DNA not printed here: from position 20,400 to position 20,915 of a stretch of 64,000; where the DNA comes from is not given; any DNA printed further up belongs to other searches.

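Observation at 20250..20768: c-di-AMP (ydaO-class) riboswitch controlling an uncharacterised zinc-ribbon mini-protein next to the flagellar regulon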

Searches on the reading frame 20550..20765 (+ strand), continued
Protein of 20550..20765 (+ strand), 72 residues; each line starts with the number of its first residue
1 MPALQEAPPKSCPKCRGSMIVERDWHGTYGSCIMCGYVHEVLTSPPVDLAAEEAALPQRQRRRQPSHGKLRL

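Call 74: fold_search(model_id=the predicted structure, library=pdb)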
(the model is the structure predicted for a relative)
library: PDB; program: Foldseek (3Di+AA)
matches with E <= 10: 129; with E <= 0.001: 0
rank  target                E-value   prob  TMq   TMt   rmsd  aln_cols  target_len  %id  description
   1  7a6h_I                3.7e-02  1.00  0.14  0.31  11.4        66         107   14  Cryo-EM structure of human apo RNA Polymerase III (released 2021-02-03)
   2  9k2g_I                4.7e-02  1.00  0.14  0.58  11.7        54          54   17  Human RNA Polymerase III de novo transcribing complex 13 (TC13) (released 2025-04-16)
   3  7fji_I                5.6e-02  1.00  0.14  0.31  12.9        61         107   15  human Pol III elongation complex (released 2021-10-27)
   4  1r5u_I                7.1e-02  1.00  0.14  0.28  11.6        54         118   24  RNA POLYMERASE II TFIIB COMPLEX (released 2004-02-17)
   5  7ui9_I                7.6e-02  1.00  0.14  0.29  10.4        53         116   24  Core Mediator-PICearly (Copy A) (released 2023-02-15)
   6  8ity_I                7.6e-02  1.00  0.14  0.57  12.3        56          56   21  human RNA polymerase III pre-initiation complex closed DNA 1 (released 2023-06-07)
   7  6gmh_I                8.6e-02  1.00  0.14  0.29  10.5        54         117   15  Structure of activated transcription complex Pol II-DSIF-PAF-SPT6 (released 2018-08-22)
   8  1twa_I                1.2e-01  1.00  0.14  0.28   8.5        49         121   24  RNA polymerase II complexed with ATP (released 2004-11-16)
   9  1i50_I                1.2e-01  1.00  0.15  0.28   8.5        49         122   24  RNA POLYMERASE II CRYSTAL FORM II AT 2.8 A RESOLUTION (released 2001-04-23)
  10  6upy_I                1.3e-01  0.99  0.14  0.28   8.9        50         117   24  RNA polymerase II elongation complex with 5-guanidinohydantoin lesion in state 2E (released 2020-06-10)
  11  3cqz_I                1.5e-01  1.00  0.14  0.27   8.0        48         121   25  Crystal structure of 10 subunit RNA polymerase II in complex with the inhibitor alpha-amanitin (released 2008-07-22)
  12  1i6h_I                1.6e-01  0.99  0.14  0.28  11.7        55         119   24  RNA POLYMERASE II ELONGATION COMPLEX (released 2001-04-23)
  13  5xog_I                1.7e-01  1.00  0.14  0.29   7.7        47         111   19  RNA Polymerase II elongation complex bound with Spt5 KOW5 and Elf1 (released 2017-08-16)
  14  8xrm_I                1.7e-01  0.99  0.14  0.28   7.3        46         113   17  RNA polymerase II elongation complex with DSIF, SPT6, and ELOF1 transcribing genomic DNA extracted from human nuclei (released 2025-05-07)
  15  7b7u_I                1.8e-01  1.00  0.14  0.28   1.9        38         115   18  Cryo-EM structure of mammalian RNA polymerase II in complex with human RPAP2 (released 2021-05-19)
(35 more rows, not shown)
